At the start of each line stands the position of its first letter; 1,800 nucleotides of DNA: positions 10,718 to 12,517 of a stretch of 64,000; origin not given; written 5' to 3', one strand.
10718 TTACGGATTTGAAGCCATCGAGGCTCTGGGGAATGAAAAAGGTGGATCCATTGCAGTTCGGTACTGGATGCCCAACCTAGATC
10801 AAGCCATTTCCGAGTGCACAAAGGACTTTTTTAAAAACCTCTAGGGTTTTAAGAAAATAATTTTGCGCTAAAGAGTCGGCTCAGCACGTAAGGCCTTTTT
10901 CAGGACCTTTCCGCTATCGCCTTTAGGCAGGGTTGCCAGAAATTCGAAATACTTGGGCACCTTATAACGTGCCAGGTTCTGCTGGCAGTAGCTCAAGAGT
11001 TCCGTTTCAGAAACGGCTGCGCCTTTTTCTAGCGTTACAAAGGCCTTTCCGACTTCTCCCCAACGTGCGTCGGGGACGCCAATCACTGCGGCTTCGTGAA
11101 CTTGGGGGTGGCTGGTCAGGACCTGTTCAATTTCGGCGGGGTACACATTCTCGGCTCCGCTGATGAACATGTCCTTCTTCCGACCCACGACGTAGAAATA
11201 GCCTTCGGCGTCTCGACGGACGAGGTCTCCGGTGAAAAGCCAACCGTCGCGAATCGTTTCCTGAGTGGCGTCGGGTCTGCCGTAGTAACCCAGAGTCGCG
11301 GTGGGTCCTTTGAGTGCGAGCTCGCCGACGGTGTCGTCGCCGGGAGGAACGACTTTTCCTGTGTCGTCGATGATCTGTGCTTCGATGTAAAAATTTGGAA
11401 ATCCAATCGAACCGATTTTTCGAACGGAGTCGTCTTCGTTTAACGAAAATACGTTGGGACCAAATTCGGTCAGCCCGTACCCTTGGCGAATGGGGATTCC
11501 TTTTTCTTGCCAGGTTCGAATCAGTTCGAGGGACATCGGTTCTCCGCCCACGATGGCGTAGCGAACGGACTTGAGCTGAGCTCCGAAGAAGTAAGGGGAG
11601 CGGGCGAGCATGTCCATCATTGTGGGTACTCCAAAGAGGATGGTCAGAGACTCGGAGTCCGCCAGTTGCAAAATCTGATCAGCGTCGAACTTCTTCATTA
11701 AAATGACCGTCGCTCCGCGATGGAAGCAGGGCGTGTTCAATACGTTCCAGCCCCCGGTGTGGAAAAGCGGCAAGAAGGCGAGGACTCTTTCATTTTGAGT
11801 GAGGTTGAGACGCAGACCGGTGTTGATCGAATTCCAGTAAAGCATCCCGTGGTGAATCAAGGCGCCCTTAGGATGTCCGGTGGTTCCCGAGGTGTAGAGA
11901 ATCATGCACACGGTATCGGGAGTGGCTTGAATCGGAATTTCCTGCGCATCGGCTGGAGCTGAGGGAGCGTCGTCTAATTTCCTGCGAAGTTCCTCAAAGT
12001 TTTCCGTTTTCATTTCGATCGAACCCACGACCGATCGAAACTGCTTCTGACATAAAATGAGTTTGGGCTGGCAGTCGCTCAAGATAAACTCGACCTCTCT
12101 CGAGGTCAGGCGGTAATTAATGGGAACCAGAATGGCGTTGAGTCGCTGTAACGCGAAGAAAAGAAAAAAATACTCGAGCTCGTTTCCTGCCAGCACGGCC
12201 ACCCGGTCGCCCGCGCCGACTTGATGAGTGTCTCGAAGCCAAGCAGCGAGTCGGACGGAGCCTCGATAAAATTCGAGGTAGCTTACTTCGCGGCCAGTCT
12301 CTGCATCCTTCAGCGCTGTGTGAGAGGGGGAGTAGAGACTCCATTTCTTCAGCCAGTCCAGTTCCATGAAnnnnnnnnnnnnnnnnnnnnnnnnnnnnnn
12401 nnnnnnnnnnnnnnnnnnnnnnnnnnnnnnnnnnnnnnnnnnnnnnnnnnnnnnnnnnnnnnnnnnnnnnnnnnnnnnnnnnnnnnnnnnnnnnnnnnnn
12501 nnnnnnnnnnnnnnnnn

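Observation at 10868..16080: Divergent lipid-type cassette (acyl-CoA ligase, FabH-like condensing enzyme, FabG-like SDR, two alpha/beta hydrolases) with Ole-pathway-like composition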

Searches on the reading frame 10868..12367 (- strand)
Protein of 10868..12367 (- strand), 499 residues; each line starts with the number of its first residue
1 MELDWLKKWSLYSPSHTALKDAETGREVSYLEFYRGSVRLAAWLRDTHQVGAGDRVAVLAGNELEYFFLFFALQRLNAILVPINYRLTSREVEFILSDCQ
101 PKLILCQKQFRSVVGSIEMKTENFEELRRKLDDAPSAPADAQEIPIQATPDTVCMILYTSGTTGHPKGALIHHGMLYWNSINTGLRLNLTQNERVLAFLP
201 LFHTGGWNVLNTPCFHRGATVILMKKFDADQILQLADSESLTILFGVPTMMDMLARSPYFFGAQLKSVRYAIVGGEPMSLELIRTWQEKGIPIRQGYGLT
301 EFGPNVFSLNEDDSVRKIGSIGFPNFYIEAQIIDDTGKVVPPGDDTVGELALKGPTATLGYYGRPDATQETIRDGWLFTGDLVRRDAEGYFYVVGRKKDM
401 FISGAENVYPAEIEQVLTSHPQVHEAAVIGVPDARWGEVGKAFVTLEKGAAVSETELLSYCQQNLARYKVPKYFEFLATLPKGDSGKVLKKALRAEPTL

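Call 3: search_protein_families(library=pfam, proteins=[window:10868-12367:-], max_evalue=0.001)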
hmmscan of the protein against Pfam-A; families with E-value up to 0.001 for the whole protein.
window:10868-12367:- (499 aa): 2 families
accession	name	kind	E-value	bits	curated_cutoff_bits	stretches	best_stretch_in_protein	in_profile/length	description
PF00501.34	AMP-binding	-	2e-84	284.1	29.9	1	13-362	8-384/384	AMP-binding enzyme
PF13193.12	AMP-binding_C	-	4.9e-22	79.1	24.5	1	412-487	1-76/76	AMP-binding enzyme C-terminal domain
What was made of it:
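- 10868..12367 (-): LIG: AMP-dependent acyl-CoA ligase, 499 aa. Orthologue of HD100 Bd0279. Pfam AMP-binding 2e-84 plus AMP-binding_C (call 3).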

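Call 4: search_protein_families(library=ncbifam, proteins=[window:10868-12367:-], max_evalue=0.001)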
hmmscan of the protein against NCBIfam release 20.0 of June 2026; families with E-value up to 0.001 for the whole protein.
window:10868-12367:- (499 aa): 108 families (the best 25 are shown)
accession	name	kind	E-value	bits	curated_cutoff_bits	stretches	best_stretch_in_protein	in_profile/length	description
NF005307.0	PRK06839.1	equivalog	5.1e-138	460.8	748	1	5-493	7-489/496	o-succinylbenzoate--CoA ligase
NF004837.0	PRK06187.1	subfamily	2.5e-137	458.4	476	1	12-496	20-521/531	long-chain-fatty-acid--CoA ligase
NF052269.1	Staph_lig_FadD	equivalog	5.9e-117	391.1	650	1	1-494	1-490/499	long-chain-fatty-acid--CoA ligase FadD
NF006572.0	PRK09088.1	equivalog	3.9e-115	385.3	696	1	13-495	14-485/491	acyl-CoA synthetase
NF002966.0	PRK03640.1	equivalog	4.3e-114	381.8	556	1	4-495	6-478/483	o-succinylbenzoate--CoA ligase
NF006182.0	PRK08316.1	subfamily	1.6e-110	370.1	663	1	11-496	22-516/523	fatty acyl-CoA synthetase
NF005801.1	PRK07656.1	equivalog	1.9e-100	336.9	657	1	27-494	26-500/500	FadD3 family acyl-CoA ligase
TIGR01923.1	menE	equivalog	3.3e-96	322.9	330.15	1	30-492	2-441/442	o-succinylbenzoate--CoA ligase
NF009233.0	PRK12583.1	subfamily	7e-96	321.8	832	2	142-495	192-548/558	fatty acid CoA ligase family protein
NF005702.0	PRK07514.1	subfamily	2.2e-95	319.9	558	1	20-496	22-499/506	malonyl-CoA synthase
NF005676.0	PRK07470.1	equivalog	9.6e-95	318.2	774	1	24-496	42-528/544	acyl-CoA synthetase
NF004797.0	PRK06145.1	equivalog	9.6e-93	311.2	850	1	10-496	12-494/499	acyl-CoA synthetase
NF006181.0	PRK08314.1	subfamily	1.1e-90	304.5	705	2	141-494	194-551/563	long-chain-fatty-acid--CoA ligase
NF005857.1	PRK07786.1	exception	1.4e-88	297.6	733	1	6-495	15-510/513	fatty-acid--CoA ligase FadD5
NF004114.0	PRK05605.1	equivalog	1.1e-87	294.7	766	2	143-495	213-567/575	long-chain-fatty-acid--CoA ligase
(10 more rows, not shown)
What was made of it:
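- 10868..12367 (-): Best NCBIfam models are MenE/FadD-type, all below cut-off (458 bits against 476 for PRK06187; call 4).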

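Call 16: search_solved_structures(query=window:10868-12367:-, max_evalue=1e-20)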
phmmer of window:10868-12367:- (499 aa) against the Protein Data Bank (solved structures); distinct sequences matched with E-value up to 1e-20: 145 (the best 60 are shown).
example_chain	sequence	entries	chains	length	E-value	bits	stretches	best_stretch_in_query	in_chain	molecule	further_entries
8weu_A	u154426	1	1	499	3e-110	372.5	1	5-494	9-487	Fatty-acyl-CoA synthase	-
8wev_A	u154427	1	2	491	3e-110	372.5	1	5-494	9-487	Feruloyl-CoA Synthetase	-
3r44_A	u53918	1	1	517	9.8e-86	291.7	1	7-496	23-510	fatty acyl CoA synthetase FADD13 (FATTY-ACYL-CoA SYNTHETASE)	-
5x8f_A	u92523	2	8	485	1e-81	278.5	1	4-494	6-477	2-succinylbenzoate--CoA ligase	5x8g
5buq_A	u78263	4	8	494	1e-81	278.4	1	4-494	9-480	2-succinylbenzoate--CoA ligase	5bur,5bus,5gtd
4fuq_A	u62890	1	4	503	3.3e-76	260.3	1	14-494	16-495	Malonyl CoA synthetase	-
4fut_A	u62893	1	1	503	2.2e-75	257.5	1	14-494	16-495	Malonyl CoA synthetase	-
4gxr_A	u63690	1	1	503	4.3e-75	256.6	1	14-494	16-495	Malonyl CoA synthetase, Benzoate-CoA ligase Chimeric protein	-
4gxq_A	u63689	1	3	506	3e-74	253.8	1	14-494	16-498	Malonyl CoA synthetase, Benzoate-CoA ligase Chimeric protein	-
1ult_A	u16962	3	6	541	4.5e-69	236.7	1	27-495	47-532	long chain fatty acid-CoA ligase | long-chain-fatty-acid-CoA synthetase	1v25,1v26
8r2q_A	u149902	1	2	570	2.2e-68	234.4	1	7-495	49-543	Probable fatty-acid-CoA ligase FadD5 (Fatty-acid-CoA synthetase) (Fatty-acid-CoA synthase)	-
3ivr_A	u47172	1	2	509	6.9e-63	216.3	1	25-494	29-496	Putative long-chain-fatty-acid CoA ligase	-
6k4c_A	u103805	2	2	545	8.2e-58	199.6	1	151-494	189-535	Ancestral luciferase AncLamp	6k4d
5ie0_A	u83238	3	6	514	7.2e-55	189.9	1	44-492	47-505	Oxalate--CoA ligase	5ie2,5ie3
5u95_A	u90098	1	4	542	8.2e-54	186.4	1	29-496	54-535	4-coumarate--CoA ligase 2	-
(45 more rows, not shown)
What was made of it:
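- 10868..12367 (-): Best solved relatives are fatty-acyl/feruloyl-CoA synthetase 8weu/8wev (372 bits), FadD13 (292) and MenE (278) (call 16).
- The ligase's best matches are bona fide CoA ligases (call 16).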
